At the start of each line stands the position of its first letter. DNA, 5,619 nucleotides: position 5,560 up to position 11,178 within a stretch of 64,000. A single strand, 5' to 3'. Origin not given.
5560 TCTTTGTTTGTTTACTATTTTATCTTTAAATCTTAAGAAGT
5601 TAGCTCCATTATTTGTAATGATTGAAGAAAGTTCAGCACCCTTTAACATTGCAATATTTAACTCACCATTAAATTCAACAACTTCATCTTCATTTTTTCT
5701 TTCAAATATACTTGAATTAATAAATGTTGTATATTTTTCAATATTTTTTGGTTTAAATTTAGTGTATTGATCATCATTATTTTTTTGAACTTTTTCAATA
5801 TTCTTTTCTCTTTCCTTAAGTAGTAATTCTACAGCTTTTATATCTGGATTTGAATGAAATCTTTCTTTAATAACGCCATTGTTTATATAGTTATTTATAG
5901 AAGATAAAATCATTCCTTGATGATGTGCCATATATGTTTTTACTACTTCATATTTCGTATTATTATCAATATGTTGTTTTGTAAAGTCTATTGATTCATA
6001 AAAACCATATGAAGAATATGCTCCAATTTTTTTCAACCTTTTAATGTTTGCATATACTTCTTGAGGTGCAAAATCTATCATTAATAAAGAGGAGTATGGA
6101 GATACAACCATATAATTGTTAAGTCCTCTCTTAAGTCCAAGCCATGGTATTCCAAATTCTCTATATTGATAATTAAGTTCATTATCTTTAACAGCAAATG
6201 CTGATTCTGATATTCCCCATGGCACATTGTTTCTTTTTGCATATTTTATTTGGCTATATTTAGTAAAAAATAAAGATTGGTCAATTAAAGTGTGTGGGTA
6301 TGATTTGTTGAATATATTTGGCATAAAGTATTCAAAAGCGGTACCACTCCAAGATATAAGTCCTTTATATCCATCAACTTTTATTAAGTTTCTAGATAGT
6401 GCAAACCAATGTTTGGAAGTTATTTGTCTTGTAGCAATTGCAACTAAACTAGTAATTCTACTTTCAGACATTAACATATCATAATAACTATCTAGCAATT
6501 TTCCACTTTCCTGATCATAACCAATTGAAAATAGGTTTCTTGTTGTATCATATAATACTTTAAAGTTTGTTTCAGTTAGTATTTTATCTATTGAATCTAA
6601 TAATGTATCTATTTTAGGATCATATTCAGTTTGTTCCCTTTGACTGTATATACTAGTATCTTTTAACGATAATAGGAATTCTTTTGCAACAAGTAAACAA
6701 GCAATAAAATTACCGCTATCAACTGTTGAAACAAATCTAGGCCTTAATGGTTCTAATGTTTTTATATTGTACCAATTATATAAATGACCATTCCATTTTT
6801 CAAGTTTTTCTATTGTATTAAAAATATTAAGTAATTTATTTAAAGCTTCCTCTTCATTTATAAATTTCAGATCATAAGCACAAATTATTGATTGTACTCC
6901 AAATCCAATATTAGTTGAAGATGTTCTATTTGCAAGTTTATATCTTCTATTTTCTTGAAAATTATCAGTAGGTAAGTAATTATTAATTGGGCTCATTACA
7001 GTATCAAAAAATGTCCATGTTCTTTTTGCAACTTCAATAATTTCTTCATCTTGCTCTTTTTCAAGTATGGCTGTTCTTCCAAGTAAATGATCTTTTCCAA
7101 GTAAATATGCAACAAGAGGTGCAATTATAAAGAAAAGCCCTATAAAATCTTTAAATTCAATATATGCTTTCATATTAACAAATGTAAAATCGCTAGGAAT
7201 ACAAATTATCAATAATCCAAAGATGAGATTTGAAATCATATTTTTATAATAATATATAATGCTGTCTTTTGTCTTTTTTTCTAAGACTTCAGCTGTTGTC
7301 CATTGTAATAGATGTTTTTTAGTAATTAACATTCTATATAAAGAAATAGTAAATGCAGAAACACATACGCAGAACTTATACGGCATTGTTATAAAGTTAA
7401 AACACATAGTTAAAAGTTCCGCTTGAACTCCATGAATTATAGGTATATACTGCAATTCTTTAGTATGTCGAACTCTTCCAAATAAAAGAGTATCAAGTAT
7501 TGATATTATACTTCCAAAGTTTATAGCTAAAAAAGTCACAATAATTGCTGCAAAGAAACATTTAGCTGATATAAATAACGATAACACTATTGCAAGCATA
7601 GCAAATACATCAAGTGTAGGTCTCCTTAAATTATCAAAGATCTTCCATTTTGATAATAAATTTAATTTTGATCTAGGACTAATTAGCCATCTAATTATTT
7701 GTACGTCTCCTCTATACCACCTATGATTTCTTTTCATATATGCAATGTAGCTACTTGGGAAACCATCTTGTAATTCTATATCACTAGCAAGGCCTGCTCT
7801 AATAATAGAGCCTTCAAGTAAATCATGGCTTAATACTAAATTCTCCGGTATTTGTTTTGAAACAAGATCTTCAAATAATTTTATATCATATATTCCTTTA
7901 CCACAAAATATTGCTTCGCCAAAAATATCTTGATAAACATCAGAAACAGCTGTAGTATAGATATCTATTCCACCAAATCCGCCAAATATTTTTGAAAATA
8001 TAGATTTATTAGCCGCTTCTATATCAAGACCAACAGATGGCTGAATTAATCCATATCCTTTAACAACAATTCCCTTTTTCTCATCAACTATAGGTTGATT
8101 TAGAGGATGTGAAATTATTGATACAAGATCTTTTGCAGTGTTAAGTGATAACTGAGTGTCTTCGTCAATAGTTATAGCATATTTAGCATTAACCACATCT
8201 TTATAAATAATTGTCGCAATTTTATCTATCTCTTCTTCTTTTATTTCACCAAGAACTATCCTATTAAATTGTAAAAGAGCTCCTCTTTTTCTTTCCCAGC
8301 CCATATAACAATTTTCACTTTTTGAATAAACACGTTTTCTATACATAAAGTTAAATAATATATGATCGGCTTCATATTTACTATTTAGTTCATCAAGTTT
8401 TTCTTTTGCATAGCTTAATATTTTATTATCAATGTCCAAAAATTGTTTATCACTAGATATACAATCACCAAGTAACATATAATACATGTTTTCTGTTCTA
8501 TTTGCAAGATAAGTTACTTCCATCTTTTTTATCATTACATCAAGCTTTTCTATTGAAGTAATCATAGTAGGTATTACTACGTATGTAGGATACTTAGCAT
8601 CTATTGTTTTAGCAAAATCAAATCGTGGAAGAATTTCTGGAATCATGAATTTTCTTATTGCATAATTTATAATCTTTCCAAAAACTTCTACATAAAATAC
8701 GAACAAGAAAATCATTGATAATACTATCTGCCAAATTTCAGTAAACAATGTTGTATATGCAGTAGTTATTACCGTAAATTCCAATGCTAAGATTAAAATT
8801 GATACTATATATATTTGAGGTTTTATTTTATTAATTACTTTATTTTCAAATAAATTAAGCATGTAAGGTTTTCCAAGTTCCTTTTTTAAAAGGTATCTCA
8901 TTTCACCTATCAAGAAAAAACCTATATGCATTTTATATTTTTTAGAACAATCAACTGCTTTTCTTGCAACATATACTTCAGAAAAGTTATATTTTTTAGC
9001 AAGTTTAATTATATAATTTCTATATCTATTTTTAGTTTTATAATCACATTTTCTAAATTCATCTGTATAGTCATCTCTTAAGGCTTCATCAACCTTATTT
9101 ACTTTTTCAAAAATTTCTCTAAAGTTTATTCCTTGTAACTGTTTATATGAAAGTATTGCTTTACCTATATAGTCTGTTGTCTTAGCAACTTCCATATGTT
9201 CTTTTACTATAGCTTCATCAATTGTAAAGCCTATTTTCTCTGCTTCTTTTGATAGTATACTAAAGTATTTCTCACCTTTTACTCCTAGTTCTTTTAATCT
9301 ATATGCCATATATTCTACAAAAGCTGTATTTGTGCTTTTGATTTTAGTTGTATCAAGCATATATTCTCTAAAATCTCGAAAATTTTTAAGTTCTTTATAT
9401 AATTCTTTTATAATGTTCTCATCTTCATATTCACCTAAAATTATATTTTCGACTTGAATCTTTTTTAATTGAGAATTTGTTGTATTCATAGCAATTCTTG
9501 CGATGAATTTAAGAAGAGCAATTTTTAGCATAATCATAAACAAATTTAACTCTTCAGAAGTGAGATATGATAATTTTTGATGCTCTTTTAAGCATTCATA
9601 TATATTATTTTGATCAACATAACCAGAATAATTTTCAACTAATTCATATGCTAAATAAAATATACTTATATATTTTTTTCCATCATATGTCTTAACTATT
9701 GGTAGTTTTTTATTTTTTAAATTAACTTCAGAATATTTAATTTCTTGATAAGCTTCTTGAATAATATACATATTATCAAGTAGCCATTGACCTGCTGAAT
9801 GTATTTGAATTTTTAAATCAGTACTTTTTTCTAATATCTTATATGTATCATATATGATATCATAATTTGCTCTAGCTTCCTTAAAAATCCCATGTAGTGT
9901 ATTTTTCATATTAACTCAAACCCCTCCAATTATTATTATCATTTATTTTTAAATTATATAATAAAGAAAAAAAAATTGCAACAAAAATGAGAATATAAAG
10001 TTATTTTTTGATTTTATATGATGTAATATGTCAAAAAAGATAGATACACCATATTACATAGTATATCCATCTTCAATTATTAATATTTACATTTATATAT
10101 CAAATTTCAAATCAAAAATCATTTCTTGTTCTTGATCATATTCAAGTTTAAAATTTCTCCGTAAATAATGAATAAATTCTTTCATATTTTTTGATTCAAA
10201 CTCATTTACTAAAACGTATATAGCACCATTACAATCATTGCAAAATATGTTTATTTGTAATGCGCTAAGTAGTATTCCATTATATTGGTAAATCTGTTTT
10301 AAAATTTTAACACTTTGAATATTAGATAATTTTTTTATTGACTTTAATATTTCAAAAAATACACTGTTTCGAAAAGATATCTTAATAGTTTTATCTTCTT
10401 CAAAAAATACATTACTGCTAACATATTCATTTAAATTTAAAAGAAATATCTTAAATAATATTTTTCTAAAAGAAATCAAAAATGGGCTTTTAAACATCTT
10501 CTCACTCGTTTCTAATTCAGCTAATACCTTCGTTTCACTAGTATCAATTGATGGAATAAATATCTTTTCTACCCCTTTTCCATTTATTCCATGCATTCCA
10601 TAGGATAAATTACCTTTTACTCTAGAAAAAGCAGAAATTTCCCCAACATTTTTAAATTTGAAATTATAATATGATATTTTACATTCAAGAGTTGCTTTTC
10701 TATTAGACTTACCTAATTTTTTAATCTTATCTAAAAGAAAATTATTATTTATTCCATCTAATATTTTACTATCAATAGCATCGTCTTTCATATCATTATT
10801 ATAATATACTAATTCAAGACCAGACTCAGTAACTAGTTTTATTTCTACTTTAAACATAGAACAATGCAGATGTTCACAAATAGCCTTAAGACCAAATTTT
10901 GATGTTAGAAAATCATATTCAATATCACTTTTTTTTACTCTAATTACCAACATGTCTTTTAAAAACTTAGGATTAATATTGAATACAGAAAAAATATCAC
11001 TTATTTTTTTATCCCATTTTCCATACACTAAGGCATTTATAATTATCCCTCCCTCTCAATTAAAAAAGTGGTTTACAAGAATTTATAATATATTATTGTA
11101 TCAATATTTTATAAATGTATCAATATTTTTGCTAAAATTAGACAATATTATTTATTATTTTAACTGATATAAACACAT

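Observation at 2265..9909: Cyclic beta-1,2-glucan synthase-like enzyme encoded as two translationally coupled ORFs in a Gram-positive genome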

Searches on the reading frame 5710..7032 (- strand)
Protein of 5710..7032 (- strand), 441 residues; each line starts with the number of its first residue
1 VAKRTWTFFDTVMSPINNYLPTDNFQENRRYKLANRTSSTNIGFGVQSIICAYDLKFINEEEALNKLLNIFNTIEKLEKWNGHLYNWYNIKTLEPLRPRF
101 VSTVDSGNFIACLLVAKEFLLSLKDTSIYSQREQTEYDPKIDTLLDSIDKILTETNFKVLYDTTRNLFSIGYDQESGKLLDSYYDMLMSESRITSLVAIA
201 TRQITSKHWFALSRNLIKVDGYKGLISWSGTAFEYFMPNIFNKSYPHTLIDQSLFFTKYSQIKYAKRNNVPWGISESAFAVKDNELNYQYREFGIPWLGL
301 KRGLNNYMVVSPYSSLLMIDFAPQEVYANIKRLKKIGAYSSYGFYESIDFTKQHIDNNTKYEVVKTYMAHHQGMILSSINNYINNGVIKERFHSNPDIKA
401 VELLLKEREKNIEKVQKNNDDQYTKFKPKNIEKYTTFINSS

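Call 23: search_solved_structures(query=window:5710-7032:-, max_evalue=1e-20, show_alignments=3)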
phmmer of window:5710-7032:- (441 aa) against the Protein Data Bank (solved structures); distinct sequences matched with E-value up to 1e-20: 3.
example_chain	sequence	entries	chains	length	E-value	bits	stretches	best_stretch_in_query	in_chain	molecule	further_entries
8wy1_A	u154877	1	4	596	1.7e-123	416.3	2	116-409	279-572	Glycosyltransferase 36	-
8rf9_A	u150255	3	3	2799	8e-95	321.9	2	141-410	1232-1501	Cyclic beta 1-2 glucan synthetase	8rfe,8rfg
8rf0_A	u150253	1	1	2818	8.1e-95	321.8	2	141-410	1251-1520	Cyclic beta-(1,2)-glucan synthase NdvB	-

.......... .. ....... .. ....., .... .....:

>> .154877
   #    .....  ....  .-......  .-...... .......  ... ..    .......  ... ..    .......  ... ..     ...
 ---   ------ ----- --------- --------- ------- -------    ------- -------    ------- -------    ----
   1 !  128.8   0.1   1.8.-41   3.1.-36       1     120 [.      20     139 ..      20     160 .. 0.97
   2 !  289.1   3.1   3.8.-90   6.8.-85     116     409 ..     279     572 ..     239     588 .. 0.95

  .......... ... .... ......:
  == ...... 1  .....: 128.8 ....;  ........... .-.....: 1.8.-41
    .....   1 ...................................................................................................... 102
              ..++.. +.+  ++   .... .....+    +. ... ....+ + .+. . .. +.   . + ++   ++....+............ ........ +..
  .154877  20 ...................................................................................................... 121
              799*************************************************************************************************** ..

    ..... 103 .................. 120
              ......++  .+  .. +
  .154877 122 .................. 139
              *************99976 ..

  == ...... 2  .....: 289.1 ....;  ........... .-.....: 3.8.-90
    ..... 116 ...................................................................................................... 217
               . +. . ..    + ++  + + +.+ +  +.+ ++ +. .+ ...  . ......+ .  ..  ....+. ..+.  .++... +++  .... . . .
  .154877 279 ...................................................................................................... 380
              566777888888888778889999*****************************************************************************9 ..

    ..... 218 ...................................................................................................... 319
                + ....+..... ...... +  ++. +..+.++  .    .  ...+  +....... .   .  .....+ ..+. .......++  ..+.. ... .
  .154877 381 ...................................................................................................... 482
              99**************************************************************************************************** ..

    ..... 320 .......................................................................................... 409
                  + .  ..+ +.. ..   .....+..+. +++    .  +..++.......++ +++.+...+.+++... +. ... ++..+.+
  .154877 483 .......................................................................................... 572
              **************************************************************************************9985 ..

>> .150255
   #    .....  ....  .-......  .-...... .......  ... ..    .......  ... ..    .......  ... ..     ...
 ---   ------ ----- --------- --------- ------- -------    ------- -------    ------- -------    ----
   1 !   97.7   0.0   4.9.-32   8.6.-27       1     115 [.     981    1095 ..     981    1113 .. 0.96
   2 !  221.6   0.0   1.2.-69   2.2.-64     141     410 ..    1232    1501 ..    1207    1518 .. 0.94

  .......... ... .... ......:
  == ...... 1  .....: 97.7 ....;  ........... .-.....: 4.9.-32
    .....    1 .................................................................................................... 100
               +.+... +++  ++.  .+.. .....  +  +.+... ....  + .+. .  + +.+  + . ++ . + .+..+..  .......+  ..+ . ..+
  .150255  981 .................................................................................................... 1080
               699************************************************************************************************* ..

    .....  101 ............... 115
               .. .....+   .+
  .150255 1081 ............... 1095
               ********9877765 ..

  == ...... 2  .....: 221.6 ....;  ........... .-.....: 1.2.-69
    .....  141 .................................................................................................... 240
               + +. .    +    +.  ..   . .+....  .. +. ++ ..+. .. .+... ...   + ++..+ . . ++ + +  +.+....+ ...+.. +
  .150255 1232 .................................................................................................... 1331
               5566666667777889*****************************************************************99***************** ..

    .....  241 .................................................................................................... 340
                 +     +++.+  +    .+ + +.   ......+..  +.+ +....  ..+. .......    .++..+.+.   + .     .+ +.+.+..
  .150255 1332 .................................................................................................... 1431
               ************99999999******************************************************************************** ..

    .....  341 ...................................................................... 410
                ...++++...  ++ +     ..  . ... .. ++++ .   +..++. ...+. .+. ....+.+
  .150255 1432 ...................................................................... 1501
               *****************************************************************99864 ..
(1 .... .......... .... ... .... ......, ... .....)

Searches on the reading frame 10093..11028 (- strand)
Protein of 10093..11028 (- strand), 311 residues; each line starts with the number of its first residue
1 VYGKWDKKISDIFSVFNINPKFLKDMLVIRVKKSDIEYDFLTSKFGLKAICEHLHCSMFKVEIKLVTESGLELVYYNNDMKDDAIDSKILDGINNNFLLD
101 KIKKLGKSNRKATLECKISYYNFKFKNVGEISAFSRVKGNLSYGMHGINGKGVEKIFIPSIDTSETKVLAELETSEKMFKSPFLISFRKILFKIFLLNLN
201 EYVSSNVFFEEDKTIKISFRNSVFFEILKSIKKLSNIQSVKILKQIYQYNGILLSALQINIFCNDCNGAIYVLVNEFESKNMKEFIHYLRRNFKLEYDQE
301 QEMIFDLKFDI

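Call 6: search_protein_families(library=pfam, proteins=[window:10093-11028:-], max_evalue=0.01)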
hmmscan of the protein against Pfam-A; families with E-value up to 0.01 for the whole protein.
window:10093-11028:- (311 aa): 1 family
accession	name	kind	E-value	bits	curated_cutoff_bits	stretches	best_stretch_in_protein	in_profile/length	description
PF01725.21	Ham1p_like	-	5.8e-06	26.8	22.5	1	92-178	93-171/186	Ham1 family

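Call 7: search_protein_families(library=ncbifam, proteins=[window:10093-11028:-], max_evalue=0.01)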
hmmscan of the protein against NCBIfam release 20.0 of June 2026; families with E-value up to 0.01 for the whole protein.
window:10093-11028:- (311 aa): 1 family
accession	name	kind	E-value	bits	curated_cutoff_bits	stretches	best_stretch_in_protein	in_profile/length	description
NF011397.0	PRK14822.1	equivalog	0.0045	16.3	234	1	91-178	96-177/201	XTP/dITP diphosphatase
